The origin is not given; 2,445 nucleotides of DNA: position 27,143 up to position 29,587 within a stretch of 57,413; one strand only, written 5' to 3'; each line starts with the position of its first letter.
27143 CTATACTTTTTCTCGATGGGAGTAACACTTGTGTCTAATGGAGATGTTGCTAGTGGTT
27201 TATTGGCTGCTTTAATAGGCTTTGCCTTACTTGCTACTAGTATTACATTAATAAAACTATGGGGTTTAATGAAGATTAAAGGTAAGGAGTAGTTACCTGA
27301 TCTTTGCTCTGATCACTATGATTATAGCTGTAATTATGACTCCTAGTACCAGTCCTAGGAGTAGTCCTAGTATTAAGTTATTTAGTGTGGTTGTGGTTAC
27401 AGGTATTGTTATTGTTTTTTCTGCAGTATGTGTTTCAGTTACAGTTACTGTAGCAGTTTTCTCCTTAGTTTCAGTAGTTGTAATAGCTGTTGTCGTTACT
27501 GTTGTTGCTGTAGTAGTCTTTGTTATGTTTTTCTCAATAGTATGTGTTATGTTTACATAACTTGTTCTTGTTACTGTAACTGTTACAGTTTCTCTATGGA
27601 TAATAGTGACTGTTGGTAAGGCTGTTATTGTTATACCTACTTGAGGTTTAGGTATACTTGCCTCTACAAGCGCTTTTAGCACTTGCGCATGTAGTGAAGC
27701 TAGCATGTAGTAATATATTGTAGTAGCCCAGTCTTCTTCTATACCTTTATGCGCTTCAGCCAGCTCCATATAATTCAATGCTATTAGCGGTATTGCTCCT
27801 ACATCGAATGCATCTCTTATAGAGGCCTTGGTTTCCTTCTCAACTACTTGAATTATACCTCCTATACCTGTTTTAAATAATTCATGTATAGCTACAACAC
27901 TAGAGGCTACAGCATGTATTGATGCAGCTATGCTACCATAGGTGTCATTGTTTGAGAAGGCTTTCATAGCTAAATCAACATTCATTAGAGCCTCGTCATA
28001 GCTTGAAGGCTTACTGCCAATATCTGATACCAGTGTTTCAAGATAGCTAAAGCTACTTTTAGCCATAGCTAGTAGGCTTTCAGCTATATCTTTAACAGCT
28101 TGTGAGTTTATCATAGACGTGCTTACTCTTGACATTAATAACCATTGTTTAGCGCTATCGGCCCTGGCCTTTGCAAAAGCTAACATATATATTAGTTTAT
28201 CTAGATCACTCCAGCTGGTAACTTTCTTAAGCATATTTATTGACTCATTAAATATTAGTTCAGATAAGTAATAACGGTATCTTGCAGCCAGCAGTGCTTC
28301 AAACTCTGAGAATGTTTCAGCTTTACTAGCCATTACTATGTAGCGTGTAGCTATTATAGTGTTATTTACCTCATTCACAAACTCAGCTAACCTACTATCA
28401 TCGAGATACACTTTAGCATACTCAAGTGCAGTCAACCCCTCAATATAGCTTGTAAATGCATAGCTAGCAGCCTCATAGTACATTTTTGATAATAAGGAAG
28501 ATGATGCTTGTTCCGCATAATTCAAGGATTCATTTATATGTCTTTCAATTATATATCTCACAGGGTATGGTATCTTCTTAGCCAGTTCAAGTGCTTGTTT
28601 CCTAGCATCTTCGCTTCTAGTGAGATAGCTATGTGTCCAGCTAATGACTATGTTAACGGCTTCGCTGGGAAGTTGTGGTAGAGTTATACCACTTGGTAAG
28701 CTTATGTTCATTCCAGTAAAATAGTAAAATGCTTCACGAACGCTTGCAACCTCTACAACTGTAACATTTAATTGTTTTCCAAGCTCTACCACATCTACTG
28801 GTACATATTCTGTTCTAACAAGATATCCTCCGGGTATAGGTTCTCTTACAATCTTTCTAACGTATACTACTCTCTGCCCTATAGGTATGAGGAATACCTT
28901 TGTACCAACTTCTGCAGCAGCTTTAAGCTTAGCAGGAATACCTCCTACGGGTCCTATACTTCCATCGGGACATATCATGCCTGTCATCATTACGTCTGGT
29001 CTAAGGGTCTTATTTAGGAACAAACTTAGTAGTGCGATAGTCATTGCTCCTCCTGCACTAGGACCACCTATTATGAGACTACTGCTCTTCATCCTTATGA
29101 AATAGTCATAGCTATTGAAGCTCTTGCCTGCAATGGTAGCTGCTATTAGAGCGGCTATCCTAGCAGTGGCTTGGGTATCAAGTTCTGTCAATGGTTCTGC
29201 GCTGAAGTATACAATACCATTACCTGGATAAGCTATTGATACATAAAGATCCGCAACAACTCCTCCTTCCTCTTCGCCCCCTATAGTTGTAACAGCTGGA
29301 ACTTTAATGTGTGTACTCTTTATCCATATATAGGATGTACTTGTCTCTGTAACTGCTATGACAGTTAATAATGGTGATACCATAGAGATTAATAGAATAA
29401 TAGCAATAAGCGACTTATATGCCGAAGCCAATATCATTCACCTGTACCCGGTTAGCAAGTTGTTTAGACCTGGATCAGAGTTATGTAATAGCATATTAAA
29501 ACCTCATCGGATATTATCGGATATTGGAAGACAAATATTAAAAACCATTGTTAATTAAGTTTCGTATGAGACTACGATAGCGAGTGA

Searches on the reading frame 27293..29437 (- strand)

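Call 72: search_protein_families(library=pfam, proteins=[window:27293-29437:-], max_evalue=0.001)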
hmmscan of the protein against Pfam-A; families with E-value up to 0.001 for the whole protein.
window:27293-29437:- (714 aa): 1 family
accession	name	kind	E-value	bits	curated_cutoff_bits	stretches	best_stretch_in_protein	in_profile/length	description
PF05362.19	Lon_C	-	1.4e-12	48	21.1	1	102-186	86-170/205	Lon protease (S16) C-terminal proteolytic domain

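Call 81: search_protein_families(library=pfam, proteins=[window:27293-29437:-], max_evalue=0.05)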
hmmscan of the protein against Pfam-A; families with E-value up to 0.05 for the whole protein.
window:27293-29437:- (714 aa): 2 families
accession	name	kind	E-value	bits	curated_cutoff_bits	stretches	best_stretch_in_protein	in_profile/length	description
PF05362.19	Lon_C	-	1.4e-12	48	21.1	1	102-186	86-170/205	Lon protease (S16) C-terminal proteolytic domain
PF13541.12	ChlI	-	0.0067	16.8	27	1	91-186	26-119/121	Subunit ChlI of Mg-chelatase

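Call 88: search_protein_families(library=padloc, proteins=[window:27293-29437:-], max_evalue=0.00001)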
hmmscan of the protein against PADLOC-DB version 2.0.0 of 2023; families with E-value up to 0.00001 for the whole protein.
window:27293-29437:- (714 aa): 0 families
